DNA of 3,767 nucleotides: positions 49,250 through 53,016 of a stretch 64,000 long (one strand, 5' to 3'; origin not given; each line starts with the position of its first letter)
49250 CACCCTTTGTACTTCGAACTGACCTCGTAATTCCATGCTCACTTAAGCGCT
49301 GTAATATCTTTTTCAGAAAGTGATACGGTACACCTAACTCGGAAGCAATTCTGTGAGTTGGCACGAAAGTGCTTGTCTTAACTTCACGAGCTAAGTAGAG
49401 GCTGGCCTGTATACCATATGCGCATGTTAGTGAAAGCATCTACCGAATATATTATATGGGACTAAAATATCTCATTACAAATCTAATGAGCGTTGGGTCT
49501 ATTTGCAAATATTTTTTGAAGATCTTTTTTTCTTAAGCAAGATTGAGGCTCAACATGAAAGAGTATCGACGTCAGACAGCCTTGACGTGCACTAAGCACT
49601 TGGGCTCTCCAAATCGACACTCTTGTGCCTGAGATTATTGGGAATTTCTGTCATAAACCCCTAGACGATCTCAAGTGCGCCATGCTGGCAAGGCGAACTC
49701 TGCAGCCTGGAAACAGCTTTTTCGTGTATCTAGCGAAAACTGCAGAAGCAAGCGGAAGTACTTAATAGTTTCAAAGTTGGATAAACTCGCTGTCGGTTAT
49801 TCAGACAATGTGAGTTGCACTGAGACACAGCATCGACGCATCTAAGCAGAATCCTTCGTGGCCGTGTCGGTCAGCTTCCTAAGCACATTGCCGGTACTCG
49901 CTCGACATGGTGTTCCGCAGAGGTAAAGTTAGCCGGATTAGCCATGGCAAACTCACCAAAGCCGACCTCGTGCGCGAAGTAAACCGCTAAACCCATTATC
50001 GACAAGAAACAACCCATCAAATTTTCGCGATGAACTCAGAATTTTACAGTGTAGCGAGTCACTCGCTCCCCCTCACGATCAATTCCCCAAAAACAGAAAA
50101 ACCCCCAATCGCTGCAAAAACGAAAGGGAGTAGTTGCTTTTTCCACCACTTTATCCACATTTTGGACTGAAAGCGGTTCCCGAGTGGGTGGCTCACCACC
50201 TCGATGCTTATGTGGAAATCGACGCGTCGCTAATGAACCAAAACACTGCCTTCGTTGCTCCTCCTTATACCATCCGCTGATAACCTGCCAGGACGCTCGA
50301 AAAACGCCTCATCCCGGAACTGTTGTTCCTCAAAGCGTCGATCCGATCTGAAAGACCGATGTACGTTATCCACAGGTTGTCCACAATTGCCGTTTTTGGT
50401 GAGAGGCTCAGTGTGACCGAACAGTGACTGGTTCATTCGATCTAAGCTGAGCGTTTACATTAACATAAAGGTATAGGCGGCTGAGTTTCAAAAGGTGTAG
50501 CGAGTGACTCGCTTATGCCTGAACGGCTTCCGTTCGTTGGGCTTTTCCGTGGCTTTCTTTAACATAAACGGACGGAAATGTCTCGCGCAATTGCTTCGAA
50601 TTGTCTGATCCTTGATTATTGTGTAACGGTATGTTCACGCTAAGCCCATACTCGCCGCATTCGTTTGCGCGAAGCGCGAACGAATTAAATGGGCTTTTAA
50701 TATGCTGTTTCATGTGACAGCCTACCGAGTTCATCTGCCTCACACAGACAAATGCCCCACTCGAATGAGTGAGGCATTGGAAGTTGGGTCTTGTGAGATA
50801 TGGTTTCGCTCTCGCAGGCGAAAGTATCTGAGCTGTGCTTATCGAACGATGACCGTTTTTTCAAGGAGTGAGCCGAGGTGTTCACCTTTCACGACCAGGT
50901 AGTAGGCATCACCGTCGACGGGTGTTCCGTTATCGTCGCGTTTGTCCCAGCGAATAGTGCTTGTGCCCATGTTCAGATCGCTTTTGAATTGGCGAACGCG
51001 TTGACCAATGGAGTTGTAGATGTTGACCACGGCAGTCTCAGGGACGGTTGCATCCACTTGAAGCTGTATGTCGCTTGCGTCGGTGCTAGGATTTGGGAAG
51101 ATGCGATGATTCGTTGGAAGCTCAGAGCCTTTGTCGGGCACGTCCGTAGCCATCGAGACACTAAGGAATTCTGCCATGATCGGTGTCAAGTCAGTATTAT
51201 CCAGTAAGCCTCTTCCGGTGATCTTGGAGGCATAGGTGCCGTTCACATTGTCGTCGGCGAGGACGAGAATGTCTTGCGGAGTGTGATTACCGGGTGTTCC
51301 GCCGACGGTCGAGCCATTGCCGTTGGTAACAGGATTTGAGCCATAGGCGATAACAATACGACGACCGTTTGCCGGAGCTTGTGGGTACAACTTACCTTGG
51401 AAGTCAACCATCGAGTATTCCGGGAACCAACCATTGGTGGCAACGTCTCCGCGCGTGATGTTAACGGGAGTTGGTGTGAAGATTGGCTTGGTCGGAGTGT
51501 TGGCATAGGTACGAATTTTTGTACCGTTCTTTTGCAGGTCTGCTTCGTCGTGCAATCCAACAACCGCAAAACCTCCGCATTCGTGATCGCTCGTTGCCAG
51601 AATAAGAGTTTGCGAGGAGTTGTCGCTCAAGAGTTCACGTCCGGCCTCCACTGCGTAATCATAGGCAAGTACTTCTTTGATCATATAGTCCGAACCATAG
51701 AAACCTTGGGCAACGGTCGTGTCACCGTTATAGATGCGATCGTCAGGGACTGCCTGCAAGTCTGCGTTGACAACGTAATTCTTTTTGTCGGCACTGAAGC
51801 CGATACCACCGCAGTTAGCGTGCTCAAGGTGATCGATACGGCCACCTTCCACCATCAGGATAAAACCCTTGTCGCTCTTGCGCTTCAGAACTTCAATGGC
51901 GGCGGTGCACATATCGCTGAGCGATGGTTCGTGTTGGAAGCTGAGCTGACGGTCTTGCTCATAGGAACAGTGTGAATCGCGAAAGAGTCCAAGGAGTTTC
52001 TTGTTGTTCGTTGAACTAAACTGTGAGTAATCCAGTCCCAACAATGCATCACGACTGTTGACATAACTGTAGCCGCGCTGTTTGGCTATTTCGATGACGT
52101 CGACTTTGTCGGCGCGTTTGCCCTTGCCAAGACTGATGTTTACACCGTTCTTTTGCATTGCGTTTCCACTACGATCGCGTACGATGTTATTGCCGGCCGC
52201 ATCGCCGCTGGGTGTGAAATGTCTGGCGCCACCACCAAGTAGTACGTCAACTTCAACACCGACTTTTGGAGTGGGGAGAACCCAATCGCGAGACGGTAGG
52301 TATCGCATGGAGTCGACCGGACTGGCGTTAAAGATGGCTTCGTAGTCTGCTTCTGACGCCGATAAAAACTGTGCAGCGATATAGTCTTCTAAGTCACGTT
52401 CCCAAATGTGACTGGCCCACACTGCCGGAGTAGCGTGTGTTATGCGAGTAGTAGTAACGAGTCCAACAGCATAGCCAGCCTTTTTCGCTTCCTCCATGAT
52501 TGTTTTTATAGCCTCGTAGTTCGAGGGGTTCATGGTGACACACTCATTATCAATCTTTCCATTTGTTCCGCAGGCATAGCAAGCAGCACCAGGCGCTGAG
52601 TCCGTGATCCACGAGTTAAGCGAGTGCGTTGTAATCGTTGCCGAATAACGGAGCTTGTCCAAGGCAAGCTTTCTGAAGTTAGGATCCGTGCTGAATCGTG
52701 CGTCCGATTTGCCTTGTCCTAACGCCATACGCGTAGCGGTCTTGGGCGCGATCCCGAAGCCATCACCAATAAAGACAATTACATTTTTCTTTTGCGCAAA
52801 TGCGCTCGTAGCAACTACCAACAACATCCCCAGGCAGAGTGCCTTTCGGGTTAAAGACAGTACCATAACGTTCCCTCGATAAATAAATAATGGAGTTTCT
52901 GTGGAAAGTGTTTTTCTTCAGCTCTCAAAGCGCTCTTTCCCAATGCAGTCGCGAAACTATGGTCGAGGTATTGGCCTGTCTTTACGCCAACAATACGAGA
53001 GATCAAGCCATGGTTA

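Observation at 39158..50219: Complete clade-II N2O-reductase cluster bracketed by 167-bp direct repeats next to tRNA-Val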

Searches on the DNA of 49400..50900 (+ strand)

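Call 42: search_rna_families(source=window, start=49400, end=50900, threshold=evalue, max_evalue=1)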
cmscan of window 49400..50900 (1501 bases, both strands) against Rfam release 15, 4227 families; matches with E-value up to 1: 1.
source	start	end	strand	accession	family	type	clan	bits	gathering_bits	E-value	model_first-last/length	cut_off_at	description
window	49468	49544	+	RF01844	SmY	Gene; snRNA; splicing;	-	18.4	39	0.35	1-80/80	no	SmY spliceosomal RNA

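Call 45: search_dna_similar(query=window:50040-50230:+, collection=plasmids, mode=distant, max_evalue=0.01)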
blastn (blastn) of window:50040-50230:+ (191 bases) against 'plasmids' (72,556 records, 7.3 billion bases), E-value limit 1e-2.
No match.

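Call 46: search_dna_similar(query=window:50040-50230:+, collection=phages, mode=distant, max_evalue=0.01)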
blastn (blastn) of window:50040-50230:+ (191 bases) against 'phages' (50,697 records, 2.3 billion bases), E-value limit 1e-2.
No match.
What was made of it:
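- Tried and rejected: blastn against PLSDB and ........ gave no match (calls 45, 46).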

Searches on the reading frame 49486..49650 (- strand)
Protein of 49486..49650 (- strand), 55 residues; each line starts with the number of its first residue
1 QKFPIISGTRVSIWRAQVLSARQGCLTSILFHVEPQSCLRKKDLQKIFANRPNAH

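Call 55: search_protein_families(library=pfam, proteins=[window:49486-49650:-], max_evalue=1)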
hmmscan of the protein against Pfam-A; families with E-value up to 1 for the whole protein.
window:49486-49650:- (55 aa): 0 families

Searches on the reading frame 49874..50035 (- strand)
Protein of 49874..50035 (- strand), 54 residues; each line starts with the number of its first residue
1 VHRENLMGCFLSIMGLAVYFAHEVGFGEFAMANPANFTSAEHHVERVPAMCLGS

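Call 55: search_protein_families(library=pfam, proteins=[window:49874-50035:-], max_evalue=1)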
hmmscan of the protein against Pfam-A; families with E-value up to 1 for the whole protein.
window:49874-50035:- (54 aa): 1 family
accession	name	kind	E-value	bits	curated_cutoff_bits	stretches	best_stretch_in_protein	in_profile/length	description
PF24165.1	TMP_C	-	0.042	14.3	27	1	26-40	6-20/36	Tape measure protein C-terminal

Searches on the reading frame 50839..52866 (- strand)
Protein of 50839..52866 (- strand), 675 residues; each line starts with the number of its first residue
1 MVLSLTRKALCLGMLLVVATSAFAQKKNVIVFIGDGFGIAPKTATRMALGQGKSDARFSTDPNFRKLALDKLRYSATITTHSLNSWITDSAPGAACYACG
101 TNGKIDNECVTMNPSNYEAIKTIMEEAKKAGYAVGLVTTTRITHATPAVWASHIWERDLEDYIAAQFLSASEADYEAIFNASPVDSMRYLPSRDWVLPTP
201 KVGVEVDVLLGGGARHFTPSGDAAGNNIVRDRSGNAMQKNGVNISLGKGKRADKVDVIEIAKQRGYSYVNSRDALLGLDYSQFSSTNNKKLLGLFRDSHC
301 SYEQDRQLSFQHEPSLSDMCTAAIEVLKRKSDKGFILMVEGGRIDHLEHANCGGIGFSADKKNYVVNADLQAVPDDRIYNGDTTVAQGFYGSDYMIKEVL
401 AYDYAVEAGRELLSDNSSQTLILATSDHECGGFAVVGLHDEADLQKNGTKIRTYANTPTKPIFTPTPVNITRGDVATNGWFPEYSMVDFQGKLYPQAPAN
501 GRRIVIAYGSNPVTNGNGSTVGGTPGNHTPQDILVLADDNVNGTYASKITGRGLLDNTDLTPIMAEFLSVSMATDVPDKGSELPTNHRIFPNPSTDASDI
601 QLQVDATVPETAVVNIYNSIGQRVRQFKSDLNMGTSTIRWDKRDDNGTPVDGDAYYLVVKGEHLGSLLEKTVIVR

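Call 11: search_protein_families(library=pfam, proteins=[window:50839-52866:-])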
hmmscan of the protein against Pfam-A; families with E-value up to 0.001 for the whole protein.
window:50839-52866:- (675 aa): 2 families
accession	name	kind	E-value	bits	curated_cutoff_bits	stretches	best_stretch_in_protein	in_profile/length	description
PF00245.25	Alk_phosphatase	-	4.9e-66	223.8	24.4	1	26-351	1-274/423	Alkaline phosphatase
PF13860.13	FlgD_ig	-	7.9e-05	23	27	1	599-661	13-75/79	FlgD Ig-like domain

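Call 36: find_homologous_proteins(query=window:50839-52866:-, max_evalue=1e-30)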
Query window:50839-52866:- (675 aa): 517 proteins with E <= 1e-30 among 8000 candidates; the best 120 are listed.
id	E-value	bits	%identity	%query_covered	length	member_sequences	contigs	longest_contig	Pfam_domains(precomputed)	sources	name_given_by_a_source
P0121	0.0e+0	1544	100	100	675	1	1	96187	PF00245.26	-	-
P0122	1.3e-286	970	64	99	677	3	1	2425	PF13860.13,PF00245.26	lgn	-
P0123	1.6e-274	930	62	99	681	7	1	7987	PF13860.13,PF00245.26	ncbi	-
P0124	1.8e-266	904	61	94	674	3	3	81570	PF13860.13,PF00245.26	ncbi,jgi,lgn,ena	-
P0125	1.9e-265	900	61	96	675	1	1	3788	PF13585.13,PF13860.13,PF00245.26,PF00884.29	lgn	-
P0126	1.2e-263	894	60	99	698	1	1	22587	PF18962.8,PF13860.13,PF00245.26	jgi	jgi:alkaline phosphatase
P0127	3.1e-263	893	60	99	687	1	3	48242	PF18962.8,PF00245.26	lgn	-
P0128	2.2e-257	874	59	100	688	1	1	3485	PF18962.8,PF00245.26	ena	-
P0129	2.4e-254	864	58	99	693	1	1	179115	PF18962.8,PF13860.13,PF00245.26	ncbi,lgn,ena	ncbi:MAG: alkaline phosphatase [bacterium]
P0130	3.3e-253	860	58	98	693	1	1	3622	PF18962.8,PF00245.26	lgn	-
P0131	5.2e-253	859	58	98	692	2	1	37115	PF18962.8,PF00245.26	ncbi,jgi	jgi:alkaline phosphatase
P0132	5.4e-253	859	57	99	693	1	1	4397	PF18962.8,PF13860.13,PF00245.26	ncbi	ncbi:MAG: alkaline phosphatase [Ignavibacteriota bacterium]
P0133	3.7e-252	857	58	98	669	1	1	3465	PF13585.13,PF18962.8,PF13860.13,PF00245.26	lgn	-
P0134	7.1e-252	856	58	96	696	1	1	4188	PF18962.8,PF13860.13,PF00245.26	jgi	-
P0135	8.8e-252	855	57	100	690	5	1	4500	PF18962.8,PF13860.13,PF00245.26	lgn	-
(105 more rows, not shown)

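Call 51: find_encoding_contigs(protein=P0124, flank=10000, max_places=3)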
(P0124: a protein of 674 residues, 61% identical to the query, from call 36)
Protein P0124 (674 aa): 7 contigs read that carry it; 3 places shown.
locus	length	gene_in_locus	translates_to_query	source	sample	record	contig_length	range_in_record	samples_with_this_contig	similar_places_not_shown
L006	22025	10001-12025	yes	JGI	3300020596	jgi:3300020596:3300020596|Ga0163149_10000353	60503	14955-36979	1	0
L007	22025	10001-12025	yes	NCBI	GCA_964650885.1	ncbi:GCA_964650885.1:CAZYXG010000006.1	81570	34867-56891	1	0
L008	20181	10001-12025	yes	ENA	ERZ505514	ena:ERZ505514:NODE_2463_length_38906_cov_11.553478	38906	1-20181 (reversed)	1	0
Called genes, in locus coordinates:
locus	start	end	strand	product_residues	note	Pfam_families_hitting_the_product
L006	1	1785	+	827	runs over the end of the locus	PF13620:CarboxypepD_reg, PF13715:CarbopepD_reg_2, PF17802:SpaA (faint), PF07715:Plug, PF00593:TonB_dep_Rec_b-barrel, PF14905:OMP_b-brl_3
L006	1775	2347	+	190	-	PF02525:Flavodoxin_2 (weak), PF03358:FMN_red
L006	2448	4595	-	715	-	PF07715:Plug, PF00593:TonB_dep_Rec_b-barrel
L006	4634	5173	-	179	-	-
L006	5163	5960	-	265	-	-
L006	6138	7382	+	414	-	PF14870:PSII_BNR (faint), PF02012:BNR (faint), PF25852:DUF6242_C (weak), PF15902:Sortilin-Vps10 (weak)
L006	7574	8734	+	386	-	PF00438:S-AdoMet_synt_N, PF02772:S-AdoMet_synt_M, PF02773:S-AdoMet_synt_C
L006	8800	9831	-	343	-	PF07494:Reg_prop (faint)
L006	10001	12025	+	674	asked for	PF00245:Alk_phosphatase, PF13860:FlgD_ig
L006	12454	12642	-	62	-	-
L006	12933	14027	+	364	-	PF03301:Trp_dioxygenase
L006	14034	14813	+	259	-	PF00106:adh_short, PF08659:KR (faint), PF13561:adh_short_C2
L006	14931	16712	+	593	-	PF13229:Beta_helix, PF02368:Big_2, PF18962:Por_Secre_tail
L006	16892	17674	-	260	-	PF23393:Beta-prop_WDR90_POC16_2nd (faint), PF25174:Beta-prop_THOC3 (weak), PF25173:Beta-prop_WDR3_1st (weak), PF25175:Beta-prop_WDR5 (weak), PF00400:WD40 (faint), PF24817:WD40_WDHD1_1st (faint), PF23381:Beta-prop_IFT122_1st (weak), PF18962:Por_Secre_tail, +1 more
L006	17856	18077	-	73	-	-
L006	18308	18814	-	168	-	PF00160:Pro_isomerase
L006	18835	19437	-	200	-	PF00160:Pro_isomerase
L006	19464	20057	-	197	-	PF00160:Pro_isomerase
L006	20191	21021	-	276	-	PF02673:BacA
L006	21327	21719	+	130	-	-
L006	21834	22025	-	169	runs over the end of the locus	PF25917:BSH_RND (faint), PF00364:Biotin_lipoyl, PF25919:BSH_CusB (weak), PF25973:BSH_CzcB (faint), PF25984:BSH_YknX (faint)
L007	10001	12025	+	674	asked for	PF00245:Alk_phosphatase, PF13860:FlgD_ig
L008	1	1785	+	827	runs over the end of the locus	PF13620:CarboxypepD_reg, PF13715:CarbopepD_reg_2, PF17802:SpaA (faint), PF07715:Plug, PF00593:TonB_dep_Rec_b-barrel, PF14905:OMP_b-brl_3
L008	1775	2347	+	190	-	PF02525:Flavodoxin_2 (weak), PF03358:FMN_red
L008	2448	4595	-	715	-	PF07715:Plug, PF00593:TonB_dep_Rec_b-barrel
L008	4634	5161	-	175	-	-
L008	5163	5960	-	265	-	-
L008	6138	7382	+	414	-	PF14870:PSII_BNR (faint), PF02012:BNR (faint), PF25852:DUF6242_C (weak), PF15902:Sortilin-Vps10 (weak)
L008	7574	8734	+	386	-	PF00438:S-AdoMet_synt_N, PF02772:S-AdoMet_synt_M, PF02773:S-AdoMet_synt_C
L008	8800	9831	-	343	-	PF07494:Reg_prop (faint)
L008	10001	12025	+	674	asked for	PF00245:Alk_phosphatase, PF13860:FlgD_ig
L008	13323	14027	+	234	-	PF03301:Trp_dioxygenase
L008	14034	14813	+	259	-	PF00106:adh_short, PF08659:KR (faint), PF13561:adh_short_C2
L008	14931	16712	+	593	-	PF13229:Beta_helix, PF02368:Big_2, PF18962:Por_Secre_tail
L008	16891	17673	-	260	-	PF23393:Beta-prop_WDR90_POC16_2nd (weak), PF25174:Beta-prop_THOC3 (weak), PF23414:Beta-prop_EML_2 (weak), PF25173:Beta-prop_WDR3_1st (weak), PF25175:Beta-prop_WDR5 (weak), PF23381:Beta-prop_IFT122_1st (weak), PF24780:WD40_MABP1-WDR62_1st (weak), PF18962:Por_Secre_tail, +1 more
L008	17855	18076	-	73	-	-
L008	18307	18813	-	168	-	PF00160:Pro_isomerase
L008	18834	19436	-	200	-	PF00160:Pro_isomerase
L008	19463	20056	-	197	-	PF00160:Pro_isomerase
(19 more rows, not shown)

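Call 52: find_encoding_contigs(protein=P0123, flank=10000, max_places=3)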
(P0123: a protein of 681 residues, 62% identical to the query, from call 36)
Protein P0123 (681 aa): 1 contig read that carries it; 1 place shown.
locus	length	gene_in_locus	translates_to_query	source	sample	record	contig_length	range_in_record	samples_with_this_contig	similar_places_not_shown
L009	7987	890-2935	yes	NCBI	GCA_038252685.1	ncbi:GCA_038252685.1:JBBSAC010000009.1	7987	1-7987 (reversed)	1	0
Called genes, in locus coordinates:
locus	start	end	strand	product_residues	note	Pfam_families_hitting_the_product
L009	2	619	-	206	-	?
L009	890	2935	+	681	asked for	PF00245:Alk_phosphatase, PF13860:FlgD_ig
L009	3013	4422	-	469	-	-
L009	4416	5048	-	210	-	PF04542:Sigma70_r2, PF08281:Sigma70_r4_2, PF04545:Sigma70_r4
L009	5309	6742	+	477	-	PF13860:FlgD_ig (faint), PF18962:Por_Secre_tail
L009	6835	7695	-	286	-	PF10099:RskA_C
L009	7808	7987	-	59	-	?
